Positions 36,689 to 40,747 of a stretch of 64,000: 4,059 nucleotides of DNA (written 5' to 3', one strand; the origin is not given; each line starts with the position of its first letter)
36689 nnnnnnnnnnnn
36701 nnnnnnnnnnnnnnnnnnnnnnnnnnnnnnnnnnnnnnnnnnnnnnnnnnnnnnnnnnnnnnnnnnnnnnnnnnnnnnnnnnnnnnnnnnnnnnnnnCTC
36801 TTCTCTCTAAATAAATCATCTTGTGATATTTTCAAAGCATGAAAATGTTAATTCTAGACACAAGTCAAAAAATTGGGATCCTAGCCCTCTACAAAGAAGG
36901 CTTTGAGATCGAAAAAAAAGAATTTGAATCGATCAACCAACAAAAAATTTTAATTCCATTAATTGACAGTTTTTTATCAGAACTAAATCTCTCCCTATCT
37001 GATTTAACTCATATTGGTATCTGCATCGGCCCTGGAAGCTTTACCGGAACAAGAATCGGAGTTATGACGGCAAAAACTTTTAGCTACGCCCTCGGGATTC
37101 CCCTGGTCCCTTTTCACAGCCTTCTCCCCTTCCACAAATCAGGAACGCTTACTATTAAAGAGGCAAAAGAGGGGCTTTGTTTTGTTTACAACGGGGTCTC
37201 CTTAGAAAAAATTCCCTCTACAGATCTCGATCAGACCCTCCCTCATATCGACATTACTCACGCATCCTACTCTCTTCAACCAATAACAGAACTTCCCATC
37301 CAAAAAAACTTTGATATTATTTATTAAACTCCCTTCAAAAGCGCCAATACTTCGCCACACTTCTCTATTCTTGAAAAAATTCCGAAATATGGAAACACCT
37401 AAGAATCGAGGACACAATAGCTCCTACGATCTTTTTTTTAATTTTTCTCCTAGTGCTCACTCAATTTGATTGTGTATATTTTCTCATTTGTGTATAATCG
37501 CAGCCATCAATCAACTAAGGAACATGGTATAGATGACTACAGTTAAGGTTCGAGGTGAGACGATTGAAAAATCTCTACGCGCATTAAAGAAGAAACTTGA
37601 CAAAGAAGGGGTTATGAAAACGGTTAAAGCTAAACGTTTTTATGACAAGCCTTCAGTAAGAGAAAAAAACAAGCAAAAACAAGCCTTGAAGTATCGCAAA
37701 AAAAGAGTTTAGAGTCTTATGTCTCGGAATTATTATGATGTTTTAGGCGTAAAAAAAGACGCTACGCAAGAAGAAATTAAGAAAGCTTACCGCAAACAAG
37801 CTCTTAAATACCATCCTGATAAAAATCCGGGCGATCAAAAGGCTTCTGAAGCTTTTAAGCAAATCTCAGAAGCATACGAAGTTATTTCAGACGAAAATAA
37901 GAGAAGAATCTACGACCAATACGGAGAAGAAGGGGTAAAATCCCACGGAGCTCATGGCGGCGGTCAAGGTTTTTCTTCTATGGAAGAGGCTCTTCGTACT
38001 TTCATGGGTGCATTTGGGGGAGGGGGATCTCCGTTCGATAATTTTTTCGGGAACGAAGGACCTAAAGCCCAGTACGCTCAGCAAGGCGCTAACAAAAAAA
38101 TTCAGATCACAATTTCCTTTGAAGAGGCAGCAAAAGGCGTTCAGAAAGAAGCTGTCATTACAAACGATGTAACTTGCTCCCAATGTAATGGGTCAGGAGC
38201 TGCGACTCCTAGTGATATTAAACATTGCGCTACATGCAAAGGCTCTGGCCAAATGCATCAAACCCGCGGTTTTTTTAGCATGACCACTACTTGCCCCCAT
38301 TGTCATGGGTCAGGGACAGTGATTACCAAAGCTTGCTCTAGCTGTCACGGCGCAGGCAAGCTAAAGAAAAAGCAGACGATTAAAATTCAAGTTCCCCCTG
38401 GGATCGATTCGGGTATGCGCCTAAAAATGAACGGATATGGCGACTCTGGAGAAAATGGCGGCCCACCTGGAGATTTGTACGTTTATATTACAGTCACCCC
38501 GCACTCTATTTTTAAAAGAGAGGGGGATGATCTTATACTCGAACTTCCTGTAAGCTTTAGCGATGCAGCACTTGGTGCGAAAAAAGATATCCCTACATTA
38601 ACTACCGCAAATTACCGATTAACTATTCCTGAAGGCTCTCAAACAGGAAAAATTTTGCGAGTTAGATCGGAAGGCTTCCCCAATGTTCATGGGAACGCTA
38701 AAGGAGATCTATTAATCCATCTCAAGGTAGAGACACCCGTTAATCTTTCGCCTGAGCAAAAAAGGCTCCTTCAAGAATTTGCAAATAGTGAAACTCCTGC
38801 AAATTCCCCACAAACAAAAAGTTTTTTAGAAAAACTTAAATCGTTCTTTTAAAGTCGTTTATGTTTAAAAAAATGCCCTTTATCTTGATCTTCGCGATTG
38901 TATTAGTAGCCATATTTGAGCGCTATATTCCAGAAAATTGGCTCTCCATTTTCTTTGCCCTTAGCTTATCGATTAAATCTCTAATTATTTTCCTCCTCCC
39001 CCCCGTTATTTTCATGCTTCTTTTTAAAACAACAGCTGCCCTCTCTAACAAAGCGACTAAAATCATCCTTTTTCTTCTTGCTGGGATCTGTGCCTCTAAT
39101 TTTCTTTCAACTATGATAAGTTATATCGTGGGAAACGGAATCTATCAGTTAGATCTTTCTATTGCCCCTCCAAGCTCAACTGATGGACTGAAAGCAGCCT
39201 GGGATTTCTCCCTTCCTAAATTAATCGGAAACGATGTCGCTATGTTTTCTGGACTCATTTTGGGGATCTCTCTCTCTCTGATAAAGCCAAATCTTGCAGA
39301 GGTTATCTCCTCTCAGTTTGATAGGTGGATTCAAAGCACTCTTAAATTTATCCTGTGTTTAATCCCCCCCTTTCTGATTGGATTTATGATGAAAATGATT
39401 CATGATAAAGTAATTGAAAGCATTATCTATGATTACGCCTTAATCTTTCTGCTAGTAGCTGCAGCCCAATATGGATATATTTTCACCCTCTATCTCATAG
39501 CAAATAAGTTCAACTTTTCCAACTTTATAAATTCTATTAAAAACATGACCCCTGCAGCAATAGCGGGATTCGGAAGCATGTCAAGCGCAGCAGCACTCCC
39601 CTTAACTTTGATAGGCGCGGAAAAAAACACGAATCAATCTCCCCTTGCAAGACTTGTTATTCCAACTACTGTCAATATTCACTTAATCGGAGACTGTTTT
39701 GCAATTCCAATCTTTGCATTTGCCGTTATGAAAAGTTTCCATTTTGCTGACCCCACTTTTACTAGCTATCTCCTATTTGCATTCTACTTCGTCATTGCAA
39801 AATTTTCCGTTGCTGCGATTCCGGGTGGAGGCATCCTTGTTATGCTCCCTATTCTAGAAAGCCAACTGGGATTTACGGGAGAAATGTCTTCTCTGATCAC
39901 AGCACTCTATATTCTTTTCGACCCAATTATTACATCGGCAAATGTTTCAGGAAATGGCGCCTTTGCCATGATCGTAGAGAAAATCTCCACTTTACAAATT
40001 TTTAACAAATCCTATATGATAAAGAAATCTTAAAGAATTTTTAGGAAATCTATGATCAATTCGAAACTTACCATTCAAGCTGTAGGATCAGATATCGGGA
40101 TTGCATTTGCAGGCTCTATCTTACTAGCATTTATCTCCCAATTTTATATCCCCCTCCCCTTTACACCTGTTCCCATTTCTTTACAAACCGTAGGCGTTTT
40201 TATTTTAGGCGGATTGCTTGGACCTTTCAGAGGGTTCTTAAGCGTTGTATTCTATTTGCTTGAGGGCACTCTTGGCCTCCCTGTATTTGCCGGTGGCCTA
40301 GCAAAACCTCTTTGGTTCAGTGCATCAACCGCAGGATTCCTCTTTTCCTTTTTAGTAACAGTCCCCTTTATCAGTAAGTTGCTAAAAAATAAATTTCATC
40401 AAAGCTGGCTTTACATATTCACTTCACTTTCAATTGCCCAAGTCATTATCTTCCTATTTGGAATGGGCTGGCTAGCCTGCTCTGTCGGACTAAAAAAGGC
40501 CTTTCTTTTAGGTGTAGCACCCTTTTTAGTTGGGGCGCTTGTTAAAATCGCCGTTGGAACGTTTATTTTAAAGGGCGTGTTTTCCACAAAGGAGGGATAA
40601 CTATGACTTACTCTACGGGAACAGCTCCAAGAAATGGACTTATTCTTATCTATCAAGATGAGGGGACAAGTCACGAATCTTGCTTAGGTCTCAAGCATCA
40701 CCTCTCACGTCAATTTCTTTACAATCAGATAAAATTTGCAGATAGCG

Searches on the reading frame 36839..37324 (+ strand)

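Call 61: search_protein_families(library=pfam, proteins=[window:36839-37324:+], max_evalue=0.00001)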
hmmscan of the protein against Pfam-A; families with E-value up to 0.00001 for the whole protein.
window:36839-37324:+ (162 aa): 1 family
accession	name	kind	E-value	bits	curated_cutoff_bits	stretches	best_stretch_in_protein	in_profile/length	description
PF00814.31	TsaD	-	3.5e-17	63.4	24.8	1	33-103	28-98/264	tRNA N6-adenosine threonylcarbamoyltransferase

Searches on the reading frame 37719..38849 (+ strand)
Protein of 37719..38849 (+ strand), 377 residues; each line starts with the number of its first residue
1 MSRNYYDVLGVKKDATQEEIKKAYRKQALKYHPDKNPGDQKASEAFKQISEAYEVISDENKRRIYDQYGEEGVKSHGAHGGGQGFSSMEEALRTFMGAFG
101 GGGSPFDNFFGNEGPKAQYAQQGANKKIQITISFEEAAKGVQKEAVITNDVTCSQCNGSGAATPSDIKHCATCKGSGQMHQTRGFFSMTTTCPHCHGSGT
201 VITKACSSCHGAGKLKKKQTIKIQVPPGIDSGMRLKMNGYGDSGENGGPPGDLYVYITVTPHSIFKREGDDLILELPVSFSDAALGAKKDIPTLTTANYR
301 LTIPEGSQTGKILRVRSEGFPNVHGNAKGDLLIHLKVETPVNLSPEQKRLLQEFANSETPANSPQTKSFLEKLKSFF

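Call 61: search_protein_families(library=pfam, proteins=[window:37719-38849:+], max_evalue=0.00001)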
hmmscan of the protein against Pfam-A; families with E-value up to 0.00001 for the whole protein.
window:37719-38849:+ (377 aa): 3 families
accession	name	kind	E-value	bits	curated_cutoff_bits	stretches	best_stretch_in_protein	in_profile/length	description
PF01556.23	DnaJ_C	-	6.2e-48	163.1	26.6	1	128-340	3-152/152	DnaJ C terminal domain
PF00226.36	DnaJ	-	9e-30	103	27.8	1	4-66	1-63/63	DnaJ domain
PF00684.25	DnaJ_CXXCXGXG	-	6.8e-15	55.5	32.7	1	153-213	1-65/65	DnaJ central domain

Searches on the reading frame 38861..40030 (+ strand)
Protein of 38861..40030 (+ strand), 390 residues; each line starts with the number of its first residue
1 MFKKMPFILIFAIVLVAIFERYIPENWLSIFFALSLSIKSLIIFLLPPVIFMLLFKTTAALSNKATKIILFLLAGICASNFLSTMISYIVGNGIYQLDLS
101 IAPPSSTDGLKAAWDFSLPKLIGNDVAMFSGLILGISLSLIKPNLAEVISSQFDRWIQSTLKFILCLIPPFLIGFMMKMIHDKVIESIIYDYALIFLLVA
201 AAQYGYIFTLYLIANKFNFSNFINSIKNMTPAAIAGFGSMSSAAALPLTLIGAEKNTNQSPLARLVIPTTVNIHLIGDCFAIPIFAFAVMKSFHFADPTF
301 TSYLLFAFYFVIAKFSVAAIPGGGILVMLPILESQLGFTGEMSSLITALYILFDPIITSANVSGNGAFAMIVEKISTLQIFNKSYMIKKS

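Call 61: search_protein_families(library=pfam, proteins=[window:38861-40030:+], max_evalue=0.00001)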
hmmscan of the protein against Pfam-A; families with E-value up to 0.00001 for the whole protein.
window:38861-40030:+ (390 aa): 1 family
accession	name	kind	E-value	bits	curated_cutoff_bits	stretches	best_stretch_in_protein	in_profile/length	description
PF00375.23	SDF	-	7.7e-37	127.7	27.9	1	9-374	5-386/387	Sodium:dicarboxylate symporter family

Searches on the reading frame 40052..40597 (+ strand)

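Call 61: search_protein_families(library=pfam, proteins=[window:40052-40597:+], max_evalue=0.00001)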
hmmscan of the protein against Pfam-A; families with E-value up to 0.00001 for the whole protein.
window:40052-40597:+ (182 aa): 1 family
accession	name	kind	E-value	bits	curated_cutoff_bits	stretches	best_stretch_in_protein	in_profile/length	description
PF02632.19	BioY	-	4.6e-29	101.6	25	1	37-175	1-137/140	BioY family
